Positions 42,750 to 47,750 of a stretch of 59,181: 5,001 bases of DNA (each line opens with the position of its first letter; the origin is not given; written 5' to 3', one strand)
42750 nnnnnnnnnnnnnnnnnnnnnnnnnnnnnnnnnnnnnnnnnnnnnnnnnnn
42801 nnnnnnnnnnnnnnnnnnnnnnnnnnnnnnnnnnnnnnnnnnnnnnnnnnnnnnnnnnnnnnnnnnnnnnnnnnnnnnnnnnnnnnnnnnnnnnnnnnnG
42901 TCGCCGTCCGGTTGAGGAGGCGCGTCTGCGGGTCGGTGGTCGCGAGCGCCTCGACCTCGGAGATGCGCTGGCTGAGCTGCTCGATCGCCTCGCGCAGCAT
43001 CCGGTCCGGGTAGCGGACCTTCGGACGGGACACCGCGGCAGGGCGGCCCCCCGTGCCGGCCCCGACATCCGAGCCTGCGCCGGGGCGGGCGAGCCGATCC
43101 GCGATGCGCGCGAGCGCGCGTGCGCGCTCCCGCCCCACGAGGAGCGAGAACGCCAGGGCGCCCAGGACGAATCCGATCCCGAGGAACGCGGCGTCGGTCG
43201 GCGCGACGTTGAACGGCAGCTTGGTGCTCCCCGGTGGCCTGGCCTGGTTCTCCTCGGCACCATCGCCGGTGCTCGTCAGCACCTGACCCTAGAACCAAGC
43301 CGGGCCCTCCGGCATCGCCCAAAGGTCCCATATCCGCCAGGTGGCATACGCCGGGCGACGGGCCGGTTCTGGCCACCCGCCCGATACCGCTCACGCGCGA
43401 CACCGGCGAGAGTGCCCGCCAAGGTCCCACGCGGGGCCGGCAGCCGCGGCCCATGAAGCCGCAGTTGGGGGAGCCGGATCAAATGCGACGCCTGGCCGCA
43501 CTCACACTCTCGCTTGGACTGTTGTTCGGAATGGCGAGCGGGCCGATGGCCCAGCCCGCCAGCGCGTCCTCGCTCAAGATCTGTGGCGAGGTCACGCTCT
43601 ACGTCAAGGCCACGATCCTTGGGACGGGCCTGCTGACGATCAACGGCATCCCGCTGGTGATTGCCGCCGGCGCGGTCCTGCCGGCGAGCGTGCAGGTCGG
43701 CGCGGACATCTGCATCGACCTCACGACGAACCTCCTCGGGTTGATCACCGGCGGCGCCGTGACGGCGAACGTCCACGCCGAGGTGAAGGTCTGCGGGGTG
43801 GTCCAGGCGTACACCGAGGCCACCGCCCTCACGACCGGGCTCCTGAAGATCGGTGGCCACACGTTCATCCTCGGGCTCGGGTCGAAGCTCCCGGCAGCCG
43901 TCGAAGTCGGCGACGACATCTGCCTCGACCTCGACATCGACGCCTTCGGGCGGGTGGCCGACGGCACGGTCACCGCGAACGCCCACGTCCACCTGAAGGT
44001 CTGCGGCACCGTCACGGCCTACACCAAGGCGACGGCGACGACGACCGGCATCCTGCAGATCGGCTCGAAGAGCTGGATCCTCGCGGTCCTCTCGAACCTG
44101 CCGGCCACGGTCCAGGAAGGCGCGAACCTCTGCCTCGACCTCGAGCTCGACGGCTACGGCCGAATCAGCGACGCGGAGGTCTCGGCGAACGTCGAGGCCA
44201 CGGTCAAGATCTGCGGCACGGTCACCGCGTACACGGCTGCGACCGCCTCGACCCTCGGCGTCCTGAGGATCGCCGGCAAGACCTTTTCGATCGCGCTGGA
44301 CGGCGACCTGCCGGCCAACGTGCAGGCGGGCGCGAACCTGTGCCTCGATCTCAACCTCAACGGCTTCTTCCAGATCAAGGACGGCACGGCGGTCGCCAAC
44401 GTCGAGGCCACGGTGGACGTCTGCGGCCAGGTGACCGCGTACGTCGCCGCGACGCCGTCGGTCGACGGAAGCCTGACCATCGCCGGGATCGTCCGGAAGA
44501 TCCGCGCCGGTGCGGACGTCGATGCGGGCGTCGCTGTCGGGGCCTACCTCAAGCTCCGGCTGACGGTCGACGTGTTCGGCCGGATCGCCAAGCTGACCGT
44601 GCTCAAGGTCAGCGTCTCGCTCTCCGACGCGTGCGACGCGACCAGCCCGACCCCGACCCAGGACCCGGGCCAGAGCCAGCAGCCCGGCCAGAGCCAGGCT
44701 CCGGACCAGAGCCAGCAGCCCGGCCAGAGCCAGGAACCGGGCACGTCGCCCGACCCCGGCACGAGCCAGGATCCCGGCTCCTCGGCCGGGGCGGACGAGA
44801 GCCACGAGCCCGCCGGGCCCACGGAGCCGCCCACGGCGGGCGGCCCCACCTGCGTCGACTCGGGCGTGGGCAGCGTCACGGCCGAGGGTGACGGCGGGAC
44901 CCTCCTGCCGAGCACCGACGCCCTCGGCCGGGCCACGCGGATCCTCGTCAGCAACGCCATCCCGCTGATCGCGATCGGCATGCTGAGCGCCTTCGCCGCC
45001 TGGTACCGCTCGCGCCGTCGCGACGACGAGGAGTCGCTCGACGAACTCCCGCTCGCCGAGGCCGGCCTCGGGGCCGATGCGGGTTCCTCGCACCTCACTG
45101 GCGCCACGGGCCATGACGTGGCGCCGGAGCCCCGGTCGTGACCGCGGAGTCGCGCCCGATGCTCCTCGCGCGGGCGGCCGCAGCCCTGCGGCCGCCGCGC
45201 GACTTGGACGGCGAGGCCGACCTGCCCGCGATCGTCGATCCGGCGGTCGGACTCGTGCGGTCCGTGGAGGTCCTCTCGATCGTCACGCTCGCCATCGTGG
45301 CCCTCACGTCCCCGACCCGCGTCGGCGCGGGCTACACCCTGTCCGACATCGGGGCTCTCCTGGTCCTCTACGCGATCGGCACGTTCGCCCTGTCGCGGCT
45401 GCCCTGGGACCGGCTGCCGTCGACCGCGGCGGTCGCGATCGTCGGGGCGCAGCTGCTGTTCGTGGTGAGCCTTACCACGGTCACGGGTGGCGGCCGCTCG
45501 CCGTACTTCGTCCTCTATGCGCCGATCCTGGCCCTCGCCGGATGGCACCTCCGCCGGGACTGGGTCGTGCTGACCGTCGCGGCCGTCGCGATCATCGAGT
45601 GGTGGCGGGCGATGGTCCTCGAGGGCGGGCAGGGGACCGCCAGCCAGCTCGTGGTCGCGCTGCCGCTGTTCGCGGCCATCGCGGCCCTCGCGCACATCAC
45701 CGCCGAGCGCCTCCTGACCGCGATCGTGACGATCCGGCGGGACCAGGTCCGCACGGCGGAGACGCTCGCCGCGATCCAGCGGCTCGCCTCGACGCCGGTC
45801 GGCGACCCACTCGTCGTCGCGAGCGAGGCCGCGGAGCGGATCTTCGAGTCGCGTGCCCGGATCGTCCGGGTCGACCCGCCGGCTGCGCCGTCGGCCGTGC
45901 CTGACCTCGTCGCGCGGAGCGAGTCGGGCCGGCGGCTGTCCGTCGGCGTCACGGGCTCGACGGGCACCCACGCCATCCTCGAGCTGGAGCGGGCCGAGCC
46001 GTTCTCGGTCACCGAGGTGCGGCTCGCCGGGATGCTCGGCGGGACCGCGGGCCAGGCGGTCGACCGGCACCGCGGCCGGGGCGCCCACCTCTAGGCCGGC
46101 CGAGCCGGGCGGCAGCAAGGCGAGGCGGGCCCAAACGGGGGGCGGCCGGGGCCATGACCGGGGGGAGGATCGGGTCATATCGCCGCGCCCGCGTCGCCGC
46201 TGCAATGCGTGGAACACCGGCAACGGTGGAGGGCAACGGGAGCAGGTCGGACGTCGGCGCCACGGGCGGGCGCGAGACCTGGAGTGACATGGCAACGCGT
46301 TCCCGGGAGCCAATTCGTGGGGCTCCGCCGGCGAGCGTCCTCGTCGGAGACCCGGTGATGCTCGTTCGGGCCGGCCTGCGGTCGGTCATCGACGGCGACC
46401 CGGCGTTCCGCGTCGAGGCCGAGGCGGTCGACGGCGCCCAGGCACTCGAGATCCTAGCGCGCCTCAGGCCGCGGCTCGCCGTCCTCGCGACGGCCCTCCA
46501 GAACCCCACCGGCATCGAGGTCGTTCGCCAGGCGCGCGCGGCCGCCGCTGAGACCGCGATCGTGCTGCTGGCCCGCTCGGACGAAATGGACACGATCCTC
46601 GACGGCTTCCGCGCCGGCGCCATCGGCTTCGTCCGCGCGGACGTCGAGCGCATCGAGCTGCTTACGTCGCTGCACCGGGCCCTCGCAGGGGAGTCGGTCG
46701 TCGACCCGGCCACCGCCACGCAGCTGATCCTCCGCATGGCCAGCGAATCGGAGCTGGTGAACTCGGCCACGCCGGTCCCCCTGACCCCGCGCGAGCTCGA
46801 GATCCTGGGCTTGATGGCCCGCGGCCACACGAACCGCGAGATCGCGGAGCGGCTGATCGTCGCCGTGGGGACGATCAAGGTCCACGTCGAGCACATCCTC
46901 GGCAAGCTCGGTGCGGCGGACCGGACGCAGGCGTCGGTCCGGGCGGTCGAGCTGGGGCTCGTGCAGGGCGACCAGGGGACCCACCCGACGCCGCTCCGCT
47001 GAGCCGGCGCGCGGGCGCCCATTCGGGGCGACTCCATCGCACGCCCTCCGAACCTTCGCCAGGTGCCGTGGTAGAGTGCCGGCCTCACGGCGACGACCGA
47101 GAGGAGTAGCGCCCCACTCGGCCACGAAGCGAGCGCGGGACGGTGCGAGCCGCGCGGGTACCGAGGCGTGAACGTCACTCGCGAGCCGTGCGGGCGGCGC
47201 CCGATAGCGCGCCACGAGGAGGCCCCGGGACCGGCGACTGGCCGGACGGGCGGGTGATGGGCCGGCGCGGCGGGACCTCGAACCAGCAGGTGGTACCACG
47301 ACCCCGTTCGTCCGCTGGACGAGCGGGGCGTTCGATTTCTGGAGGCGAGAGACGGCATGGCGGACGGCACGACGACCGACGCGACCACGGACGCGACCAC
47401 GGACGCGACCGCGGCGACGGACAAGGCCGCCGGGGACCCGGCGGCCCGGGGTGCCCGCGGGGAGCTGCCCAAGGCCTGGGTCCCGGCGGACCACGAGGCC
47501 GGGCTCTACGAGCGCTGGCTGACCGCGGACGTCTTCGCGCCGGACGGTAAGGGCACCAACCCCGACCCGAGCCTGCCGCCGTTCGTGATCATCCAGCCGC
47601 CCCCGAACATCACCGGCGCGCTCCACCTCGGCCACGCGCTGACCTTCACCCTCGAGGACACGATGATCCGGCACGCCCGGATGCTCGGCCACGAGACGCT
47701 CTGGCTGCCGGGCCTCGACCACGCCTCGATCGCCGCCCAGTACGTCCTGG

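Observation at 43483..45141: Secreted protein built from five tandem 70-aa two-cysteine modules, with an LPxT-like motif, a TM anchor and an acidic tail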

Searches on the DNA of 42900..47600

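Call 87: search_rna_families(source=window, start=42900, end=47600, threshold=gathering)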
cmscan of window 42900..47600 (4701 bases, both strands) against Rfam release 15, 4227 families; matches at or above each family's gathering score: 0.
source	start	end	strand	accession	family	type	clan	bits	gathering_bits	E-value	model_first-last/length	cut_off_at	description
